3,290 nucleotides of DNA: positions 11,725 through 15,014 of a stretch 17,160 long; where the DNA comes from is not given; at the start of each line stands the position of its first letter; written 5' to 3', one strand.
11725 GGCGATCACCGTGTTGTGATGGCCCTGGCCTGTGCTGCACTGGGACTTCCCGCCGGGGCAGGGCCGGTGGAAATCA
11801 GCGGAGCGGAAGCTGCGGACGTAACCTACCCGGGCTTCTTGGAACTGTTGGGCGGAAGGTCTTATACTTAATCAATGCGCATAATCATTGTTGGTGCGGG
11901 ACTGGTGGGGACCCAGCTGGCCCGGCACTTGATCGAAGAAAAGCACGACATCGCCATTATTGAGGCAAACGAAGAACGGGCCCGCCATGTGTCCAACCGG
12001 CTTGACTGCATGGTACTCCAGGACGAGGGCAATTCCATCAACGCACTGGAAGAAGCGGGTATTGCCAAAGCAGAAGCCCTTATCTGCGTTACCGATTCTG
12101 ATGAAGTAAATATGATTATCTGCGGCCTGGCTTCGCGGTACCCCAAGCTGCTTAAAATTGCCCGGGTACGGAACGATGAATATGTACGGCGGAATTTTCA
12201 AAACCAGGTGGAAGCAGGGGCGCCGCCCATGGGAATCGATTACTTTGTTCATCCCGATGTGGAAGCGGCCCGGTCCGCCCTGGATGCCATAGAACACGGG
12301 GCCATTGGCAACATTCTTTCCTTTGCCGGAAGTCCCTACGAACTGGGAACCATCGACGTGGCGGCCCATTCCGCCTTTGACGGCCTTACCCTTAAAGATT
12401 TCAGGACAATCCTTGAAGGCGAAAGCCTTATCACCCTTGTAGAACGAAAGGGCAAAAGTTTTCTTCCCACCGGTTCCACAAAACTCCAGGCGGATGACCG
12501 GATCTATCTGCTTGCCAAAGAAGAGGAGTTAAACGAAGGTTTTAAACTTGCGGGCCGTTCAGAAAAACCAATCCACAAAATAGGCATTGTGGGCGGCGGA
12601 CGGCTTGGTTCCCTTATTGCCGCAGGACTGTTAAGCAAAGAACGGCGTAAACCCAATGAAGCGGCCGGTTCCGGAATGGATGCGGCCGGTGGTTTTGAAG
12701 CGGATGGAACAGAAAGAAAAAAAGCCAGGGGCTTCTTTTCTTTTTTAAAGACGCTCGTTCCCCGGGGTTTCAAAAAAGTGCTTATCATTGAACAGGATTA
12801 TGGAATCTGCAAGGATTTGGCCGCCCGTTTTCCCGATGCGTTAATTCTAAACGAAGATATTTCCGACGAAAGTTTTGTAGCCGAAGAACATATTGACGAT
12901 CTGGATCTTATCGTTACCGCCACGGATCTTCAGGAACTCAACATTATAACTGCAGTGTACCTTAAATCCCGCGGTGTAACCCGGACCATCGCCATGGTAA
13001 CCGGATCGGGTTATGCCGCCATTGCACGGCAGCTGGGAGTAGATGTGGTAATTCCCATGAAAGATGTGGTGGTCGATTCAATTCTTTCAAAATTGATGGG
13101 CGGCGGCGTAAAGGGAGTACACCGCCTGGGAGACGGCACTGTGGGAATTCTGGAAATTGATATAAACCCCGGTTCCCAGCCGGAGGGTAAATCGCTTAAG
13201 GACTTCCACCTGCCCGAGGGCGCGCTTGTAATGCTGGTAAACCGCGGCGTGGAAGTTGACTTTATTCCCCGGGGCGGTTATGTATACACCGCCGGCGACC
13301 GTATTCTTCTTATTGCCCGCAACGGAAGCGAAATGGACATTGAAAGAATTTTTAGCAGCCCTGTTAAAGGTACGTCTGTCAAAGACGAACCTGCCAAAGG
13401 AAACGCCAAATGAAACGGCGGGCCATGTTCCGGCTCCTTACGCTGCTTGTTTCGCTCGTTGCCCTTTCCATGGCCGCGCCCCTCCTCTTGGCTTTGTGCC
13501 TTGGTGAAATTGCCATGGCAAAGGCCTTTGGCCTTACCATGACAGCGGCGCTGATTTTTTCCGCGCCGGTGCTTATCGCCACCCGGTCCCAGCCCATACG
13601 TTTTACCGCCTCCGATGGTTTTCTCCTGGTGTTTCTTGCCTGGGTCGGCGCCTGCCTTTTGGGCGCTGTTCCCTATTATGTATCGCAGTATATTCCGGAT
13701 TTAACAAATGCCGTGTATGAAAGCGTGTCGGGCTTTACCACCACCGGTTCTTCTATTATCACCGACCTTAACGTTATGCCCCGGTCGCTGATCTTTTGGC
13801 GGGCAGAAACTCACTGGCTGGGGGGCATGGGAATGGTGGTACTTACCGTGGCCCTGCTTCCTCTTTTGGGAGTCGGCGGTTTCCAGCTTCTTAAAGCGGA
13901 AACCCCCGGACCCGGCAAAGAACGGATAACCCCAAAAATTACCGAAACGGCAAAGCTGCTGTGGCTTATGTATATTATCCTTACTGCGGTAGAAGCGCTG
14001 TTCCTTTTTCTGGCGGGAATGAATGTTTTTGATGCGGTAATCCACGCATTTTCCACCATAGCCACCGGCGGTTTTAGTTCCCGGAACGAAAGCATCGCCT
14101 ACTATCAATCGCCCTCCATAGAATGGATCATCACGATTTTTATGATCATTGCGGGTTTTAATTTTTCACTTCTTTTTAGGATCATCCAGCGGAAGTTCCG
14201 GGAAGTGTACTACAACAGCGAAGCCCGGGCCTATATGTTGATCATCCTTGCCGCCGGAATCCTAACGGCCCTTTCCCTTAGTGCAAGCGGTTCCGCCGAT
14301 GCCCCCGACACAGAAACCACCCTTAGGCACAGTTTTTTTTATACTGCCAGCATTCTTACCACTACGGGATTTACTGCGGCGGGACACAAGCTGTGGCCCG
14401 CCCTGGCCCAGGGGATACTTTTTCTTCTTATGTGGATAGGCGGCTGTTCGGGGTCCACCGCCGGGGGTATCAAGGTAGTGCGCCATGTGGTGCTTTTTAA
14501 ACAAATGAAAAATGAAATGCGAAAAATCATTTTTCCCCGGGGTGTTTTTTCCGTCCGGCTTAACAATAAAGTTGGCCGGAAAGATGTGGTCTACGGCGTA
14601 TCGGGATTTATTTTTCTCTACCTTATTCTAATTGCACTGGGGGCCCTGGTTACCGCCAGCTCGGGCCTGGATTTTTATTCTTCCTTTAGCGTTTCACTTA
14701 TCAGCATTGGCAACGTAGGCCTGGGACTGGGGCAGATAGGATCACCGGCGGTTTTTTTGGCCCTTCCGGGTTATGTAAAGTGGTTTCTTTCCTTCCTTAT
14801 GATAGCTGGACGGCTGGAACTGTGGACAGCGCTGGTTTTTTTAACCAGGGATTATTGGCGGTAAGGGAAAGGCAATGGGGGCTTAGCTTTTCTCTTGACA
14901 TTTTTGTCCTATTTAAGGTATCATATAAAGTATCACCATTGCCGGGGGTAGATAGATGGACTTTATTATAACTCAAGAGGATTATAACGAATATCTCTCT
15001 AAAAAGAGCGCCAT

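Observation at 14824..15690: About 60-75 bp direct repeats of the trkH 3' end plus a -35 box flank an AT-rich two-gene insert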

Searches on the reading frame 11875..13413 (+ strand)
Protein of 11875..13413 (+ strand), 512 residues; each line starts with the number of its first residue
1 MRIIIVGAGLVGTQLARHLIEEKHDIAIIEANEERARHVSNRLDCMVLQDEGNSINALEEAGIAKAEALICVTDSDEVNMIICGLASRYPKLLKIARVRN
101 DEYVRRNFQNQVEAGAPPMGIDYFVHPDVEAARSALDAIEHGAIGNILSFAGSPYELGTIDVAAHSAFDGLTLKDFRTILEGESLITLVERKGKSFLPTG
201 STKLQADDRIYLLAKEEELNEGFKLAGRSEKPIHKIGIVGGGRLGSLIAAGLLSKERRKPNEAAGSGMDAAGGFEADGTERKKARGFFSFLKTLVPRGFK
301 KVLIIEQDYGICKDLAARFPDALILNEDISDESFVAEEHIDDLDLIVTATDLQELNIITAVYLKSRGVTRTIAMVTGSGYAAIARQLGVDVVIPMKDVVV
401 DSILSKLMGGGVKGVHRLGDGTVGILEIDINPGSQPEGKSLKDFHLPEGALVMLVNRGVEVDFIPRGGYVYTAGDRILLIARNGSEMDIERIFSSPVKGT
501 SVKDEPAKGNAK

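Call 5: search_protein_families(library=pfam, proteins=[window:11875-13413:+], max_evalue=0.1)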
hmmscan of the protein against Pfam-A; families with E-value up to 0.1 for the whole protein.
window:11875-13413:+ (512 aa): 20 families
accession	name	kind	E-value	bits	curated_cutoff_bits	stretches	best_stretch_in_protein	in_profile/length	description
PF02254.24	TrkA_N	-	3.9e-38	130.8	23.8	2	3-105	1-103/116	TrkA-N domain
PF02080.26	TrkA_C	-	9.6e-21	73.9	27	2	160-221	4-65/71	TrkA-C domain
PF01488.26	Shikimate_DH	-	1.3e-08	35.5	24.3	1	2-77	14-87/138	Shikimate / quinate 5-dehydrogenase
PF13241.12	NAD_binding_7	-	1.4e-07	32.4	22.1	1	2-96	9-92/104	Putative NAD(P)-binding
PF03807.23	F420_oxidored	-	9.3e-06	26.6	21.6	1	3-45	2-46/94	NADP oxidoreductase coenzyme F420-dependent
PF01266.30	DAO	-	2.6e-05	24.3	27.9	1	2-42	1-41/353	FAD dependent oxidoreductase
PF02737.24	3HCDH_N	-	0.00045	20.6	22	1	3-45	2-44/180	3-hydroxyacyl-CoA dehydrogenase, NAD binding domain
PF13450.12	NAD_binding_8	-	0.00086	20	21.9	1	5-33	1-29/68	NAD(P)-binding Rossmann-like domain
PF03446.21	NAD_binding_2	-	0.0022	18.4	21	1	3-86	2-80/161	NAD binding domain of 6-phosphogluconate dehydrogenase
PF02558.23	ApbA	-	0.0031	17.6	22.2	0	3-41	1-38/150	Ketopantoate reductase PanE/ApbA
PF13454.12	NAD_binding_9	-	0.0037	17.7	21.8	1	4-39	1-40/155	FAD-NAD(P)-binding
PF00107.32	ADH_zinc_N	-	0.0049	17.3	31.8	1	361-414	8-61/129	Zinc-binding dehydrogenase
PF07992.20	Pyr_redox_2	-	0.006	16.5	26.1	1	2-35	2-177/291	Pyridine nucleotide-disulphide oxidoreductase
PF01408.29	GFO_IDH_MocA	-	0.038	15.1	24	0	1-55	1-54/120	Oxidoreductase family, NAD-binding Rossmann fold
PF01210.29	NAD_Gly3P_dh_N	-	0.048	14.1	23.1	0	3-41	2-40/158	NAD-dependent glycerol-3-phosphate dehydrogenase N-terminus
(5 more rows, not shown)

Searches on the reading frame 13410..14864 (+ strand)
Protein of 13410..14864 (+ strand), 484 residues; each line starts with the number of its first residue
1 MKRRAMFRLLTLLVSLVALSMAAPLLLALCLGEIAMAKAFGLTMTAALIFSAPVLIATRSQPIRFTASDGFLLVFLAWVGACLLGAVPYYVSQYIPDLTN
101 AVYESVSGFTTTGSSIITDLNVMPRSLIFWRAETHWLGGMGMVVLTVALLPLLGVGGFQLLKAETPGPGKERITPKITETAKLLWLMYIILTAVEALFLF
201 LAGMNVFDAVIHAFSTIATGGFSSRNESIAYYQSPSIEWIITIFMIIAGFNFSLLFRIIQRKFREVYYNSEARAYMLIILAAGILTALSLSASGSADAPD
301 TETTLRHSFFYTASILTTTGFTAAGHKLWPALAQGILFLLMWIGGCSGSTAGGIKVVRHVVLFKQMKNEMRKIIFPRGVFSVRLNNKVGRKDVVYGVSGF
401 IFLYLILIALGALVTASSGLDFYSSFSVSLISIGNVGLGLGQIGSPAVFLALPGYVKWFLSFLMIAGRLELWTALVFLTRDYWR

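Call 5: search_protein_families(library=pfam, proteins=[window:13410-14864:+], max_evalue=0.1)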
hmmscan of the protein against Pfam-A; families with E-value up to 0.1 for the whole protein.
window:13410-14864:+ (484 aa): 2 families
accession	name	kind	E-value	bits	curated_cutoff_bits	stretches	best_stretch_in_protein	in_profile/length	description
PF02386.22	TrkH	-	2.3e-69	234.6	27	1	40-477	5-489/502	Cation transport protein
PF12089.13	DUF3566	-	0.074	13.9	22.2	0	186-253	27-89/118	Transmembrane domain of unknown function (DUF3566)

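Call 32: find_homologous_proteins(query=window:13410-14864:+, max_evalue=1e-100)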
Query window:13410-14864:+ (484 aa): 3180 proteins with E <= 1e-100 among 8000 candidates; the best 120 are listed.
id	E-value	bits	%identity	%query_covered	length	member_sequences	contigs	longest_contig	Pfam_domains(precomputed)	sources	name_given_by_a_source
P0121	0.0e+0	1041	100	100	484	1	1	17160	PF02386.23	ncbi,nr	ncbi:Trk system potassium transporter TrkH [Spirochaetia bacterium]|nr:Trk system potassium transpor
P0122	1.4e-243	827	78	100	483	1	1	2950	PF02386.23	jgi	jgi:trk system potassium uptake protein TrkH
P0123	2.8e-239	813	77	96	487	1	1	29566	PF02386.23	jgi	jgi:trk system potassium uptake protein TrkH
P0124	2.1e-233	794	75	100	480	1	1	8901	PF02386.23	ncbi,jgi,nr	ncbi:MAG: TrkH family potassium uptake protein [Treponema sp.]|jgi:trk system potassium uptake prote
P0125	1.8e-231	787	75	100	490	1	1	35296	PF02386.23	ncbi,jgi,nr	ncbi:MAG: TrkH family potassium uptake protein [Treponema sp.]|jgi:trk system potassium uptake prote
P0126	1.9e-231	787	75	100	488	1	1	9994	PF02386.23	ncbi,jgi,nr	ncbi:MAG: TrkH family potassium uptake protein [Spirochaetaceae bacterium]|jgi:trk system potassium 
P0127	7.5e-231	785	73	100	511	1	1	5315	PF02386.23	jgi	jgi:trk system potassium uptake protein TrkH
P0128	3.3e-230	783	73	100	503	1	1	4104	PF02386.23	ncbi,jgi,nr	ncbi:MAG: TrkH family potassium uptake protein [Treponema sp.]|jgi:trk system potassium uptake prote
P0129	7.8e-228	775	75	98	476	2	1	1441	PF02386.23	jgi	jgi:trk system potassium uptake protein TrkH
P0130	7.5e-211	719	67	100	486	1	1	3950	PF02386.23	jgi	jgi:trk system potassium uptake protein TrkH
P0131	5.8e-205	700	65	96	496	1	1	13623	PF02386.23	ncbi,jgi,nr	ncbi:MAG: TrkH family potassium uptake protein [Treponema sp.]|jgi:trk system potassium uptake prote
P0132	1.3e-204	699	65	100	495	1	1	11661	PF02386.23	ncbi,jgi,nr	ncbi:MAG: TrkH family potassium uptake protein [Treponema sp.]|jgi:trk system potassium uptake prote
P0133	1.9e-204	698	65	100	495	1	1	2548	PF02386.23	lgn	-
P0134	1.4e-203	695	66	100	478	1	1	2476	PF02386.23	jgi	jgi:trk system potassium uptake protein TrkH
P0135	1.4e-199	682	64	100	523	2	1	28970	PF02386.23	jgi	jgi:trk system potassium uptake protein TrkH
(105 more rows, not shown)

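Call 34: find_encoding_contigs(protein=P0123, flank=5000, max_places=2)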
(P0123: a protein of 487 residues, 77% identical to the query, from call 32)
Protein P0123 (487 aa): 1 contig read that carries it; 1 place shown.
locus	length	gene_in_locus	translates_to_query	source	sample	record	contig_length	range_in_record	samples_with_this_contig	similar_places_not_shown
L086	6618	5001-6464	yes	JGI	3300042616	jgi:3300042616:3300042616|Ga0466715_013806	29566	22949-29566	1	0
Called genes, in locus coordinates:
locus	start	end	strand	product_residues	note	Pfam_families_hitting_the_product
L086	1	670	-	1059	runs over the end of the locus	PF12895:ANAPC3 (faint), PF13374:TPR_10 (faint), PF13424:TPR_12 (faint), PF13428:TPR_14 (faint), PF13432:TPR_16 (faint), PF00515:TPR_1 (weak), PF07719:TPR_2 (weak), PF13181:TPR_8 (weak), +6 more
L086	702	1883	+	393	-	PF01547:SBP_bac_1, PF13416:SBP_bac_8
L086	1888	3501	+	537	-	PF00275:EPSP_synthase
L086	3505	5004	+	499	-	PF01488:Shikimate_DH (faint), PF02254:TrkA_N, PF03807:F420_oxidored (faint), PF13241:NAD_binding_7 (faint), PF02080:TrkA_C (weak), PF02254:TrkA_N, PF02080:TrkA_C (weak)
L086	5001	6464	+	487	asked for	PF02386:TrkH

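Call 35: find_encoding_contigs(protein=P0122, flank=5000, max_places=2)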
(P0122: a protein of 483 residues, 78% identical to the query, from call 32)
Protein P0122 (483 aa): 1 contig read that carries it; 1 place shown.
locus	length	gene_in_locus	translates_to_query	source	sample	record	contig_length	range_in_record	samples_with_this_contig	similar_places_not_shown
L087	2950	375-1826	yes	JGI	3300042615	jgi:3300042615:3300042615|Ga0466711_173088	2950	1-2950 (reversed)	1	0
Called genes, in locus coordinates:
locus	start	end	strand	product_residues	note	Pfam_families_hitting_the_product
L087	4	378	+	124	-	PF02080:TrkA_C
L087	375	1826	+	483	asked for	PF02386:TrkH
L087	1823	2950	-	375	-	?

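Call 36: find_encoding_contigs(protein=P0125, flank=5000, max_places=2)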
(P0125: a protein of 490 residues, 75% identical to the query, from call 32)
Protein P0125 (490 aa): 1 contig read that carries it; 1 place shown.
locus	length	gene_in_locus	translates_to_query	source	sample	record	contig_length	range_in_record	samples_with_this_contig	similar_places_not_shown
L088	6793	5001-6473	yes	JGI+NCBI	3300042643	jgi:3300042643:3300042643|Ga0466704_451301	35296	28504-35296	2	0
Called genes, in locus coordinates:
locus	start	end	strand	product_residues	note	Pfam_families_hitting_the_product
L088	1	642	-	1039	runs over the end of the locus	PF12895:ANAPC3 (faint), PF00515:TPR_1 (faint), PF07719:TPR_2 (faint), PF13176:TPR_7 (faint), PF13181:TPR_8 (faint), PF13371:TPR_9 (faint), PF13424:TPR_12 (faint), PF13428:TPR_14 (faint), +5 more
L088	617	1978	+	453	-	PF01547:SBP_bac_1, PF13416:SBP_bac_8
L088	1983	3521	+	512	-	PF00275:EPSP_synthase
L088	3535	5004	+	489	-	PF01488:Shikimate_DH (faint), PF02254:TrkA_N, PF03807:F420_oxidored (faint), PF13241:NAD_binding_7 (faint), PF02080:TrkA_C (weak), PF02254:TrkA_N, PF02080:TrkA_C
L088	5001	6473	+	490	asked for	PF02386:TrkH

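Call 76: find_encoding_contigs(protein=P0124, flank=4000, max_places=2)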
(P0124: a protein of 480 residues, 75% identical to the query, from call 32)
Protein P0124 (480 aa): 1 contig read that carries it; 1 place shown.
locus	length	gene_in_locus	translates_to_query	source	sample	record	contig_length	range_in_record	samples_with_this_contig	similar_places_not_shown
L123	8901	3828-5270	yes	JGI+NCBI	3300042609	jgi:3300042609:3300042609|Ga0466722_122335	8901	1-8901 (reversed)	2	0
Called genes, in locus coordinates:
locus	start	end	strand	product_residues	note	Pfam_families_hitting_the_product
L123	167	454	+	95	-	-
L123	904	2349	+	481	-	PF00275:EPSP_synthase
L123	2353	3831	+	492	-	PF01488:Shikimate_DH (faint), PF02254:TrkA_N, PF13241:NAD_binding_7 (faint), PF02080:TrkA_C, PF02254:TrkA_N, PF02080:TrkA_C (weak)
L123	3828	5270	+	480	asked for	PF02386:TrkH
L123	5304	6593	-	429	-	PF00860:Xan_ur_permease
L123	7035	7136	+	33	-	-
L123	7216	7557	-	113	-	PF12844:HTH_19, PF01381:HTH_3 (weak)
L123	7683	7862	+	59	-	-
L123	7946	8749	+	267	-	PF14602:Hexapep_2 (faint), PF00132:Hexapep (weak)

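Call 77: find_encoding_contigs(protein=P0126, flank=4000, max_places=2)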
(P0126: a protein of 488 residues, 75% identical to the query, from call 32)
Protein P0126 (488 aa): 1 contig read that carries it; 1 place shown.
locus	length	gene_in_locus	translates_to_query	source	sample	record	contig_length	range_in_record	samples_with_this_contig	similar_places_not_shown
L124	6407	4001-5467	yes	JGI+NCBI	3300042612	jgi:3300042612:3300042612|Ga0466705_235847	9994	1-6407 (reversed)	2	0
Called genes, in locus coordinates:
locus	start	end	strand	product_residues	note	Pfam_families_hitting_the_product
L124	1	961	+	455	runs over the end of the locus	PF01547:SBP_bac_1, PF13416:SBP_bac_8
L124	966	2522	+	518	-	PF00275:EPSP_synthase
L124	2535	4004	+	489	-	PF01488:Shikimate_DH (faint), PF02254:TrkA_N, PF03807:F420_oxidored (faint), PF13241:NAD_binding_7 (faint), PF02080:TrkA_C (weak), PF02254:TrkA_N, PF02080:TrkA_C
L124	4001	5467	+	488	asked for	PF02386:TrkH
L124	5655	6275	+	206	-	PF13358:DDE_3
